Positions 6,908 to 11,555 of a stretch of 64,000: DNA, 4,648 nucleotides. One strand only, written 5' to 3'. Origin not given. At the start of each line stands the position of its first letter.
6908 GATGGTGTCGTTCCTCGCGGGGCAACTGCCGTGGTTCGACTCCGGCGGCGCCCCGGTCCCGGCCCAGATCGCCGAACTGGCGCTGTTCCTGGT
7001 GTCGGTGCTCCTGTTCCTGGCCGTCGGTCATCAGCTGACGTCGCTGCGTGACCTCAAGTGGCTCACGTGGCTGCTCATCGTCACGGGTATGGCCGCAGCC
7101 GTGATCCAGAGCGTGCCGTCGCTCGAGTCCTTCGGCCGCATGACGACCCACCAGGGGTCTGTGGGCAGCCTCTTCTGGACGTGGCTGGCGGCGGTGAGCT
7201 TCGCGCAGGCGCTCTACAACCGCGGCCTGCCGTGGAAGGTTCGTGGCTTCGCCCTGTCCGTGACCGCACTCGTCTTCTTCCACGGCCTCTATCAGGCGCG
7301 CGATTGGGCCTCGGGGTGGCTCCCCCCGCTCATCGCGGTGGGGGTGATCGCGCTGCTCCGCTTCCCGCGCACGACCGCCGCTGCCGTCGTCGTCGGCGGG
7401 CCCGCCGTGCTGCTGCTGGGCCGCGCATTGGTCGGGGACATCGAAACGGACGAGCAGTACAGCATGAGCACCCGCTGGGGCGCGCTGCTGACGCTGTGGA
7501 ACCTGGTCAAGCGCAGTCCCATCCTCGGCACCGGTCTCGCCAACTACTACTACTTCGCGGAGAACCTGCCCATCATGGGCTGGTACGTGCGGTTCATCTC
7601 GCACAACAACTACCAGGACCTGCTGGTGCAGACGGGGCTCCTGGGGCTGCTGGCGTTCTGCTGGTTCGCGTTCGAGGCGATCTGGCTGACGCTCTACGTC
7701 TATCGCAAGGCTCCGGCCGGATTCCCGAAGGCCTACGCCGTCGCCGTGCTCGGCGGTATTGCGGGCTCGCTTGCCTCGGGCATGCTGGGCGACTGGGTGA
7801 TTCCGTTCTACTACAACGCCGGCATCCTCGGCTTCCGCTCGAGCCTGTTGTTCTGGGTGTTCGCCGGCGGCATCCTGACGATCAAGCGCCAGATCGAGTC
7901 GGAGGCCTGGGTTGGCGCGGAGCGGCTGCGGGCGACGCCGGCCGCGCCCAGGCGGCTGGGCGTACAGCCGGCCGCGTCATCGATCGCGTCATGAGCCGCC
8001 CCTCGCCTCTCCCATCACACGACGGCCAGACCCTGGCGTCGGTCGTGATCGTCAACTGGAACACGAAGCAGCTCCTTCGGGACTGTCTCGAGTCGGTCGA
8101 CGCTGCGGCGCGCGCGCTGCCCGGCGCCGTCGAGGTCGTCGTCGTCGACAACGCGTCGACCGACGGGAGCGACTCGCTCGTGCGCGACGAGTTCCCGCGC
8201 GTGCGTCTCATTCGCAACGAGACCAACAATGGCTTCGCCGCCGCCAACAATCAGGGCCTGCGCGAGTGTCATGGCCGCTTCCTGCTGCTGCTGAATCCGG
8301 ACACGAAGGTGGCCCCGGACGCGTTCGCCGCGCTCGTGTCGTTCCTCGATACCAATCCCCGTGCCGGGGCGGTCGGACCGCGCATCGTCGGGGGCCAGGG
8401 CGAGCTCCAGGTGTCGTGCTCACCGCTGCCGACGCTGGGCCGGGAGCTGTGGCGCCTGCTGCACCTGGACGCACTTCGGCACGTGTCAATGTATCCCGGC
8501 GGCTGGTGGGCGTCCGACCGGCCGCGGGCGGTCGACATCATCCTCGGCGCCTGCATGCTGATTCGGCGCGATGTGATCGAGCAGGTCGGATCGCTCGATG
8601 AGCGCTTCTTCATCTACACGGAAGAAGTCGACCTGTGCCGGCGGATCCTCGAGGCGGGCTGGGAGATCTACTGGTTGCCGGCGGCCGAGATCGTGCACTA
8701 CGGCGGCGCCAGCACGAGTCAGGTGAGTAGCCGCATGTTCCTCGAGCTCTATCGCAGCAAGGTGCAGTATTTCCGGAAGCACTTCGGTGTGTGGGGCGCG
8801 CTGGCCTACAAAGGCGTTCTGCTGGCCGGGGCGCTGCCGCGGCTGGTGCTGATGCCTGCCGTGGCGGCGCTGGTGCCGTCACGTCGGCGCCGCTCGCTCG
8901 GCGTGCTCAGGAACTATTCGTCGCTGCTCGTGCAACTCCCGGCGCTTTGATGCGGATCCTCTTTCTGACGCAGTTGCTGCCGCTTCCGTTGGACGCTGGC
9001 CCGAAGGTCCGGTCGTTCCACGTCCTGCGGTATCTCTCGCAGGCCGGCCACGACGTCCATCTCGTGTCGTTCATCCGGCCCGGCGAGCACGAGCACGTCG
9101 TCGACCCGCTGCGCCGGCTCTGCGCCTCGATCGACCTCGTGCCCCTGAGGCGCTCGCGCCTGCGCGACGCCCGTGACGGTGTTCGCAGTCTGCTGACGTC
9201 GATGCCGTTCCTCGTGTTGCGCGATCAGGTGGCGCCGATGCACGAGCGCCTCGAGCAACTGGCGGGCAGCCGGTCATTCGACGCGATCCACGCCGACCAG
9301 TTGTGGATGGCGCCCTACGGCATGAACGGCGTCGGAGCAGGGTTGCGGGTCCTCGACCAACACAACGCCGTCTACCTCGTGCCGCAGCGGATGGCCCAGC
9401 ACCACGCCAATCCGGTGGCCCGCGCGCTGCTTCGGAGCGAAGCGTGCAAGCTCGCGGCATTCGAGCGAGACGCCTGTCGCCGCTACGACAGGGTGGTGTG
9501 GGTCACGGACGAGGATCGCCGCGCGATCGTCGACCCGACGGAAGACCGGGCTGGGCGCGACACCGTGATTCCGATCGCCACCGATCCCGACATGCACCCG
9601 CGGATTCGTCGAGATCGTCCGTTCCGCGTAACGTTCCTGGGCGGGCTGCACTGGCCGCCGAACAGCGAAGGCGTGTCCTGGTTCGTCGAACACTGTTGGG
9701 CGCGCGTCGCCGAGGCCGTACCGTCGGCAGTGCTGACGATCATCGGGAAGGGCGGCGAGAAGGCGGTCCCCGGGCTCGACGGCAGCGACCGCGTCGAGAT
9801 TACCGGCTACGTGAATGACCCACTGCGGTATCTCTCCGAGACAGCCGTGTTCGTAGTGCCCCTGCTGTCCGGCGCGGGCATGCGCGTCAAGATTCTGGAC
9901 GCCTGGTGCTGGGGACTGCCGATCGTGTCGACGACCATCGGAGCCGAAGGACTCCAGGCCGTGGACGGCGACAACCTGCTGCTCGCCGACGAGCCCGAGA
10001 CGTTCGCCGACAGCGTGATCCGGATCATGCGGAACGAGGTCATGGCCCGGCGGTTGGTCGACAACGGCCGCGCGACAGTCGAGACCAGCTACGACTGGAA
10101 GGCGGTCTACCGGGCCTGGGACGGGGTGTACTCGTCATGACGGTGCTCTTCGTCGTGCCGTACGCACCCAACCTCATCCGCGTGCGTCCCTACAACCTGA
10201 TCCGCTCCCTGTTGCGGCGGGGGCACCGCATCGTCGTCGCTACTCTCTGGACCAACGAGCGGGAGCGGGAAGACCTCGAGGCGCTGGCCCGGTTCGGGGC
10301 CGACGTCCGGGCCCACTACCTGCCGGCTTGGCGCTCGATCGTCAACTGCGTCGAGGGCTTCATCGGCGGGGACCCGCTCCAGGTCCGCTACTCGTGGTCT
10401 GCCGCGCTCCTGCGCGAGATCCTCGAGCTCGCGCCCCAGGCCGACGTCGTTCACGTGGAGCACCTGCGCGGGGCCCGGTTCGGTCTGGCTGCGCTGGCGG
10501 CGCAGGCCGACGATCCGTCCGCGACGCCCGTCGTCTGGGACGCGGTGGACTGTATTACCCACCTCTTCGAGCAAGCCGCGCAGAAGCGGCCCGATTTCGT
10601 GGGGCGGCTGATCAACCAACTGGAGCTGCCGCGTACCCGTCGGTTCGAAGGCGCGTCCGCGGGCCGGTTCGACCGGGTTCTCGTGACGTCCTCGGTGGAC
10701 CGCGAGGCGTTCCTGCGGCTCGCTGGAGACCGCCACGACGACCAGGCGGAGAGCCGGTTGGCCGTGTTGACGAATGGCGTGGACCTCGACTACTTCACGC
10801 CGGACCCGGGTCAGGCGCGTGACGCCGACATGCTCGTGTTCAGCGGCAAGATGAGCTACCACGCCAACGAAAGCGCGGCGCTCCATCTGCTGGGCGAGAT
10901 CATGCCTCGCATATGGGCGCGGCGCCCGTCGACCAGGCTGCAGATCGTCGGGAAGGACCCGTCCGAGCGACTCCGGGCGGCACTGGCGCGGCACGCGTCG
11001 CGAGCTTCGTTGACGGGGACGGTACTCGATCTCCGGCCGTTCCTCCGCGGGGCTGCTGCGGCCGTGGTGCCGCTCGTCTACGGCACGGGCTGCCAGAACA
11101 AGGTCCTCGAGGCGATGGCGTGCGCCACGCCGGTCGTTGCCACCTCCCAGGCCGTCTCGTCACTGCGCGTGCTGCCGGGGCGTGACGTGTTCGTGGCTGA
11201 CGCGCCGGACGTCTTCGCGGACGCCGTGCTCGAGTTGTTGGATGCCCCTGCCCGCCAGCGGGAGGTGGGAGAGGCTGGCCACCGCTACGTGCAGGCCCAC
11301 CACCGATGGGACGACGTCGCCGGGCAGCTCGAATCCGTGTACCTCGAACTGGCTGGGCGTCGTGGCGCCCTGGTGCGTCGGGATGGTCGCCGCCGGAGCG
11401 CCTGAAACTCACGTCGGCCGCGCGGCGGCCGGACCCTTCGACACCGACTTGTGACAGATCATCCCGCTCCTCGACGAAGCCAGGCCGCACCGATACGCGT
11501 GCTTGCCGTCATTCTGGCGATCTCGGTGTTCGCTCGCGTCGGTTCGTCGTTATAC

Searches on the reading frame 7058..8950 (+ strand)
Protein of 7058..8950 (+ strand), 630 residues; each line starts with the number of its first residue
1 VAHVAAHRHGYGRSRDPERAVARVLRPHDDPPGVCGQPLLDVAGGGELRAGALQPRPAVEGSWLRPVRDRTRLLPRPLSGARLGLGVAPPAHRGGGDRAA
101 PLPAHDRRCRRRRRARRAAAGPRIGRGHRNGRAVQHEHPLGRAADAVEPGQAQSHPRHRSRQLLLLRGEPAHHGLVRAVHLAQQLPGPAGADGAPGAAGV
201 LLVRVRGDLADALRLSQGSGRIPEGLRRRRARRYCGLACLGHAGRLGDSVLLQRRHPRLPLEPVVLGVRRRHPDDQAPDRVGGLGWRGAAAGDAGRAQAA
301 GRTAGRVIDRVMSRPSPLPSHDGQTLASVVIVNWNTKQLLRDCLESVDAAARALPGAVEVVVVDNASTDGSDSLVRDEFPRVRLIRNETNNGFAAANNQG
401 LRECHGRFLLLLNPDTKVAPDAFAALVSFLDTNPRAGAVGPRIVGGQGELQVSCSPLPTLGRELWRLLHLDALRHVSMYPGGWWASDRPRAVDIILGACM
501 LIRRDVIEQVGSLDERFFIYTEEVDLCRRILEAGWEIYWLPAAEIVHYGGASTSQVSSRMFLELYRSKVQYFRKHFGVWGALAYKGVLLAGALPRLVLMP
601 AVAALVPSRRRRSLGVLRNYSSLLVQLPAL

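Call 5: search_protein_families(library=pfam, proteins=[window:7058-8950:+], max_evalue=0.0001)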
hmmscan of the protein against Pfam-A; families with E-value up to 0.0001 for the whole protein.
window:7058-8950:+ (630 aa): 4 families
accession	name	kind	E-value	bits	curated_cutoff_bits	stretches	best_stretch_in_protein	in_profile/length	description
PF00535.33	Glycos_transf_2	-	7.2e-25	88.3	23.3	1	328-451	1-124/168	Glycosyl transferase family 2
PF13641.12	Glyco_tranf_2_3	-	2.6e-20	73.9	27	1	328-560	4-224/230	Glycosyltransferase like family 2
PF13632.12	Glyco_trans_2_3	-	2.3e-08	34.5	27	1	410-564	3-129/198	Glycosyl transferase family group 2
PF10111.15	Glyco_tranf_2_2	-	5.5e-06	26.5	27.3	1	357-533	29-202/276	Glycosyltransferase like family 2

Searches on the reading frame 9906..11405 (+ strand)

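Call 5: search_protein_families(library=pfam, proteins=[window:9906-11405:+], max_evalue=0.0001)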
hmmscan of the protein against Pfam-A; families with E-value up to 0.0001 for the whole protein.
window:9906-11405:+ (499 aa): 4 families
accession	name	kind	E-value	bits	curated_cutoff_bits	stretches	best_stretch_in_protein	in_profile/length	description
PF13692.12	Glyco_trans_1_4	-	2e-24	86.9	27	1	309-446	3-141/142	Glycosyl transferases group 1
PF13524.12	Glyco_trans_1_2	-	3.1e-12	47.1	25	1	375-476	39-143/144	Glycosyl transferase-like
PF13439.12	Glyco_transf_4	-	2.9e-09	37.6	28.5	1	96-295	9-169/170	Glycosyltransferase Family 4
PF00534.26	Glycos_transf_1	-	1.9e-08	34.5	26.4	1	324-458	28-169/172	Glycosyl transferases group 1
